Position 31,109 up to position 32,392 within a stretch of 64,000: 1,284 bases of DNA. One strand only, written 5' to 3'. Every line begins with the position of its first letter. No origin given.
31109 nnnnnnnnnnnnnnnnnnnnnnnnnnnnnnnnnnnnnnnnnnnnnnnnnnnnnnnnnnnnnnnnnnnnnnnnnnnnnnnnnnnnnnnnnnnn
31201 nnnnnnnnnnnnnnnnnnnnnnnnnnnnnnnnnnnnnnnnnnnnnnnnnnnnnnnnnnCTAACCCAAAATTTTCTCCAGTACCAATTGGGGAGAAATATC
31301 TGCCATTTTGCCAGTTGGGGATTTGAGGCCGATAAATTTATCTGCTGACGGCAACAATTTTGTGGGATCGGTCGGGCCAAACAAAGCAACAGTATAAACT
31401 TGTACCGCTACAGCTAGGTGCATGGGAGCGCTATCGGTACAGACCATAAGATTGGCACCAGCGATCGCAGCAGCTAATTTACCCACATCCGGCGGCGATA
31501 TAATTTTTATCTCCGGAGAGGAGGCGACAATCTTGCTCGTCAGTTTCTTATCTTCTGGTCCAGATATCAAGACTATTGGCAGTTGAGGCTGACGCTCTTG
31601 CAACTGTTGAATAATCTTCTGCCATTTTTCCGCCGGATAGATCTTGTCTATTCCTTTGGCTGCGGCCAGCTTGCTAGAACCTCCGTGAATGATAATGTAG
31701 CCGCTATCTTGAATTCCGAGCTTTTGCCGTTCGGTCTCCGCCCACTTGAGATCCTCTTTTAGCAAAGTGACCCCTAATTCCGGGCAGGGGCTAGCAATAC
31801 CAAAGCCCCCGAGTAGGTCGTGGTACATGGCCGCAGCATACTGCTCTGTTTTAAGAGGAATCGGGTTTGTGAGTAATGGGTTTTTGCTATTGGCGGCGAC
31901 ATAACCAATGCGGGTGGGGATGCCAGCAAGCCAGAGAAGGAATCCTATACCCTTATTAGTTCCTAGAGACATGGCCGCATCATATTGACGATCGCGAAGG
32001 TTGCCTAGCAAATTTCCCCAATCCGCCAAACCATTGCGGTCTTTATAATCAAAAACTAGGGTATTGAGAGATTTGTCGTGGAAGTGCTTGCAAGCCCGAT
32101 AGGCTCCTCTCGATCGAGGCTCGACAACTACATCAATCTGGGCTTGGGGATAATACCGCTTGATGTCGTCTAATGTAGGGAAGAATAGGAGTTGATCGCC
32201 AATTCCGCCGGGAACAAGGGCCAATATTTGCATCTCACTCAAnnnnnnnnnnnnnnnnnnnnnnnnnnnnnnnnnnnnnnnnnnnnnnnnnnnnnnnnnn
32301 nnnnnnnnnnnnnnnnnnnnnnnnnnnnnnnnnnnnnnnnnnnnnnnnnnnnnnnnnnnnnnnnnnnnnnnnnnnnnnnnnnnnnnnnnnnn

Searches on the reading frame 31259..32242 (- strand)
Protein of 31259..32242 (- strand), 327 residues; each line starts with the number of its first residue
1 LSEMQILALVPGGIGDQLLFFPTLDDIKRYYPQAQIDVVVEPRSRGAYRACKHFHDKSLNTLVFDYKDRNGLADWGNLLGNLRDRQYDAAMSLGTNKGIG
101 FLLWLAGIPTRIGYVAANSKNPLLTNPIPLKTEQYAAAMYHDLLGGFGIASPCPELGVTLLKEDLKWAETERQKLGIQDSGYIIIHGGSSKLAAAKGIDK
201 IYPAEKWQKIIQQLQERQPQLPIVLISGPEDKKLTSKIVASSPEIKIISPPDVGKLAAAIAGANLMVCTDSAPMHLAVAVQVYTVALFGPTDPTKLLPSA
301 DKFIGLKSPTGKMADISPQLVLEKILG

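Call 7: search_protein_families(library=pfam, proteins=[window:31259-32242:-], max_evalue=0.01)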
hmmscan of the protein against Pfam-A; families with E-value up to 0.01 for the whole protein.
window:31259-32242:- (327 aa): 1 family
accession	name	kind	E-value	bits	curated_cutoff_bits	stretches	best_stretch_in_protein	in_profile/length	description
PF01075.23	Glyco_transf_9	-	5.1e-28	98.5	22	1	78-323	4-244/247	Glycosyltransferase family 9 (heptosyltransferase)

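Call 40: find_homologous_proteins(query=window:31259-32242:-, max_evalue=1e-60)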
Query window:31259-32242:- (327 aa): 1896 proteins with E <= 1e-60 among 8000 candidates; the best 120 are listed.
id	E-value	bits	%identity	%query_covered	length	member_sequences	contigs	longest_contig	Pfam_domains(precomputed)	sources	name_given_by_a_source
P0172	1.9e-204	696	95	99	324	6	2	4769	PF01075.24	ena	-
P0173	9.0e-160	549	71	99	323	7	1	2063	PF01075.24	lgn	-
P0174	6.4e-159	546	72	99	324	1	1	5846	PF01075.24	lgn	-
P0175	1.0e-158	546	71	99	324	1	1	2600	PF01075.24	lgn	-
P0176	1.8e-157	542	71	99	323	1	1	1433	PF01075.24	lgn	-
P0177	5.1e-156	537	72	99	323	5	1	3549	PF01075.24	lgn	-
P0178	5.6e-153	527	70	99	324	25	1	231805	PF01075.24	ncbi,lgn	-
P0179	3.1e-151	521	68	99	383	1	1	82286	PF01075.24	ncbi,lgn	-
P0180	3.3e-151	521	68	99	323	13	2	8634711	PF01075.24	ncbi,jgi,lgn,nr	ncbi:MAG: glycosyltransferase family 9 protein [Oscillatoria princeps RMCB-10]|jgi:ADP-heptose:LPS h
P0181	5.5e-150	517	66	99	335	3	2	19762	PF01075.24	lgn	-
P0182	6.4e-150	517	69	99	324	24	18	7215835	PF01075.24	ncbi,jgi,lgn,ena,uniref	ncbi:glycosyltransferase family 9 protein [Planktothricoides raciborskii]|uniref:Glycosyltransferase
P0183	1.8e-149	515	69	99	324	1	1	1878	PF01075.24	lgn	-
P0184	2.1e-148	512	69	99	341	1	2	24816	PF01075.24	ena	-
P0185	1.2e-147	509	68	99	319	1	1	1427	PF01075.24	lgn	-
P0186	6.5e-147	507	68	99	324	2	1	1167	PF01075.24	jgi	jgi:ADP-heptose:LPS heptosyltransferase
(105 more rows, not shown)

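Call 44: find_encoding_contigs(protein=P0172, flank=5000, max_places=4)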
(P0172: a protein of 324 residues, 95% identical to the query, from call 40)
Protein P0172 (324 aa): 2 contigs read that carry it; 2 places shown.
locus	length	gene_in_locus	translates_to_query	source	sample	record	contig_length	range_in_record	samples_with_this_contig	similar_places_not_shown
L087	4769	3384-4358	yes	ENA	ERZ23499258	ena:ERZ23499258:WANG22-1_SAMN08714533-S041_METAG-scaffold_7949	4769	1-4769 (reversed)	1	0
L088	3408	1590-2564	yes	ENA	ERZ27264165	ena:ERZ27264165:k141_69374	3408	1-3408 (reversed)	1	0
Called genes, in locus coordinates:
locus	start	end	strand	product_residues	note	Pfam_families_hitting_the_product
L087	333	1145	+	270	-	PF01551:Peptidase_M23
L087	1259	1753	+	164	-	-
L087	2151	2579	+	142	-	PF14559:TPR_19 (faint), PF12895:ANAPC3 (weak), PF13431:TPR_17 (faint)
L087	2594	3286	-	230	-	PF01128:IspD, PF12804:NTP_transf_3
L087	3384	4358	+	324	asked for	PF01075:Glyco_transf_9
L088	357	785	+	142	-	PF14559:TPR_19 (faint), PF12895:ANAPC3 (weak), PF13431:TPR_17 (faint)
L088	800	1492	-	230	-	PF01128:IspD, PF12804:NTP_transf_3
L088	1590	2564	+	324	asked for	PF01075:Glyco_transf_9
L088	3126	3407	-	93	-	?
